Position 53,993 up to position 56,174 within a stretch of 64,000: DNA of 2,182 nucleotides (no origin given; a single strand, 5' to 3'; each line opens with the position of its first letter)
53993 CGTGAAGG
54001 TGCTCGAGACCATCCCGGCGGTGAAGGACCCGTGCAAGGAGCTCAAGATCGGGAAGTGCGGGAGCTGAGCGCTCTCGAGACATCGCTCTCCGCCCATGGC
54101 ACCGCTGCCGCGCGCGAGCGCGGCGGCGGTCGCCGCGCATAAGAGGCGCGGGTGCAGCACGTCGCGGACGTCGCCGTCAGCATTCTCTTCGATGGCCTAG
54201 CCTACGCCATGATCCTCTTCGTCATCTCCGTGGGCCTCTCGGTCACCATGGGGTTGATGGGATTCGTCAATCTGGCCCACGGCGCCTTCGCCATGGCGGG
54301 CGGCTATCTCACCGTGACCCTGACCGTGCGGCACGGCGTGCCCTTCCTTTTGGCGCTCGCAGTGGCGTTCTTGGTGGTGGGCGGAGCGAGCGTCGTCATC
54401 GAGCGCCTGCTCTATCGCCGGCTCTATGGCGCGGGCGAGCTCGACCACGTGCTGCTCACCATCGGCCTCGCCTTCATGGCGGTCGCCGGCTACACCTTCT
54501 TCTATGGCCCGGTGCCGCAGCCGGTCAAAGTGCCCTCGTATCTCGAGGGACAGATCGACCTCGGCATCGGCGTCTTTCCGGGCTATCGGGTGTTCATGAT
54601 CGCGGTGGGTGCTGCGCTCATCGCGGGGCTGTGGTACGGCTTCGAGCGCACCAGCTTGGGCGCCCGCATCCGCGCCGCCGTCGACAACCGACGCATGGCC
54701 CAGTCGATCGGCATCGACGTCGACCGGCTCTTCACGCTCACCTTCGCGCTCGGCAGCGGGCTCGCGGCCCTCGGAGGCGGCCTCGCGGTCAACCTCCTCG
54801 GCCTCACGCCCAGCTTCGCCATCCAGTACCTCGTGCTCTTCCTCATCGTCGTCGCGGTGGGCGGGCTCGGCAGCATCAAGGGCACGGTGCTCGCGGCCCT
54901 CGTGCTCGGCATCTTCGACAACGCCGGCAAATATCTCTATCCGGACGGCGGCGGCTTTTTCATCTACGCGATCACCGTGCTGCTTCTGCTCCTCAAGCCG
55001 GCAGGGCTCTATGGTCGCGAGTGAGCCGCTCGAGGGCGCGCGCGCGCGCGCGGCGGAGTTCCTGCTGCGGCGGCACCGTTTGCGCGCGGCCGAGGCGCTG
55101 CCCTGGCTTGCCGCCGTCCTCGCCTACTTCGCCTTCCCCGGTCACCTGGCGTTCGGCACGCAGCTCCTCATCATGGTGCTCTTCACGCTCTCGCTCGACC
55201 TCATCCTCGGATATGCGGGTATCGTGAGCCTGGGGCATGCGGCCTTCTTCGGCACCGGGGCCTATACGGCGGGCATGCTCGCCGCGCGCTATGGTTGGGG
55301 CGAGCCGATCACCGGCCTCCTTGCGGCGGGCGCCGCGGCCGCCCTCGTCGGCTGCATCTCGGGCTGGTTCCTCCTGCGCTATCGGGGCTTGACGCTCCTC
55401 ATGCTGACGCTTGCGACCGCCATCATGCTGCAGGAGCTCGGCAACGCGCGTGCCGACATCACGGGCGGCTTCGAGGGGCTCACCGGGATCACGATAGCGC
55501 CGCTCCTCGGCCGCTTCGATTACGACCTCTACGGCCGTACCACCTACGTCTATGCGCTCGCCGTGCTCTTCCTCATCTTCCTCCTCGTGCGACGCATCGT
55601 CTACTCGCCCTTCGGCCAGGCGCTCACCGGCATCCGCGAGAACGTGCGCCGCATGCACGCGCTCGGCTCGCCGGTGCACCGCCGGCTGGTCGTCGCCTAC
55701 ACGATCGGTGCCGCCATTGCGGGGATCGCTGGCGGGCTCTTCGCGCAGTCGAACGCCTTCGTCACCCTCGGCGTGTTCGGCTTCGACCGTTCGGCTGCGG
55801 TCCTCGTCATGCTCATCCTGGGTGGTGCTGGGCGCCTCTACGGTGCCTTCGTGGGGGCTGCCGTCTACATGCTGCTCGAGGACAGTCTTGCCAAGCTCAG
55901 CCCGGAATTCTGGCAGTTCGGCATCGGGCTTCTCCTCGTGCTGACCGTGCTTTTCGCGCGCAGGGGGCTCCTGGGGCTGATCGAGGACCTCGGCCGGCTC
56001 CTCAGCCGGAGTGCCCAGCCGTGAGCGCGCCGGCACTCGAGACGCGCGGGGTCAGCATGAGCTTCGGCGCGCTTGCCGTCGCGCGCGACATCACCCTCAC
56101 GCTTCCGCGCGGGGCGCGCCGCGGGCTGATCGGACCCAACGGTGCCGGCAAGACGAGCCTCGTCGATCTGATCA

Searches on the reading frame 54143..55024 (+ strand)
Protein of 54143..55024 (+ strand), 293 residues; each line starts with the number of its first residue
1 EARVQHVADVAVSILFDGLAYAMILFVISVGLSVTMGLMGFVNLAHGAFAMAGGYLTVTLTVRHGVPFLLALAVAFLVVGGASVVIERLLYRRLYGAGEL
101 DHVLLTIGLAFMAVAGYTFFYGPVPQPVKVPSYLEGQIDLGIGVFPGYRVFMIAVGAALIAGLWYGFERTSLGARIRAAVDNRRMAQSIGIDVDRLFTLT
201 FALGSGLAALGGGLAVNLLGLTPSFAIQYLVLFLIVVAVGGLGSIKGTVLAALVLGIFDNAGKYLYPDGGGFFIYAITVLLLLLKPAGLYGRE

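Call 8: search_protein_families(library=pfam, proteins=[window:54143-55024:+], max_evalue=0.01)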
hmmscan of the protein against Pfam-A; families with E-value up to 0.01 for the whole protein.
window:54143-55024:+ (293 aa): 1 family
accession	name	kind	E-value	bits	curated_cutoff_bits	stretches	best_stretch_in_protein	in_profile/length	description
PF02653.21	BPD_transp_2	-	3.8e-33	115.2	26.8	1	15-281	2-268/269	Branched-chain amino acid transport system / permease component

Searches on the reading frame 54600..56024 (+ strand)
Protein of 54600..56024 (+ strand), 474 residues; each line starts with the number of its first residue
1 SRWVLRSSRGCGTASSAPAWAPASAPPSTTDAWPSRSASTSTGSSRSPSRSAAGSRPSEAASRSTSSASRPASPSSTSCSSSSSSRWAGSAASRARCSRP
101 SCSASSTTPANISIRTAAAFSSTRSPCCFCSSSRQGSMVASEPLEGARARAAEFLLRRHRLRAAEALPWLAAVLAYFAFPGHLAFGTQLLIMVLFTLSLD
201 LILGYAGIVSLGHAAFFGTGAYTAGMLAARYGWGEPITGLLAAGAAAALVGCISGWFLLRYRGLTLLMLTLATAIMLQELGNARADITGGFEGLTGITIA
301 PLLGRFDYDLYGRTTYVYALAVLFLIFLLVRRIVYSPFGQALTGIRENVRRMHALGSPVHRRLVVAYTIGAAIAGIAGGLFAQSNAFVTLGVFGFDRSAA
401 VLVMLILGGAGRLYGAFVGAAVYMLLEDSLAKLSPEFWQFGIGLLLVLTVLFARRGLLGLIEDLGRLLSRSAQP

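Call 8: search_protein_families(library=pfam, proteins=[window:54600-56024:+], max_evalue=0.01)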
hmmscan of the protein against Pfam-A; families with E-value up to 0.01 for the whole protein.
window:54600-56024:+ (474 aa): 1 family
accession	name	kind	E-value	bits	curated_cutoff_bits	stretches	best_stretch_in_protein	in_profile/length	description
PF02653.21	BPD_transp_2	-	1.6e-34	119.8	26.8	1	187-449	7-268/269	Branched-chain amino acid transport system / permease component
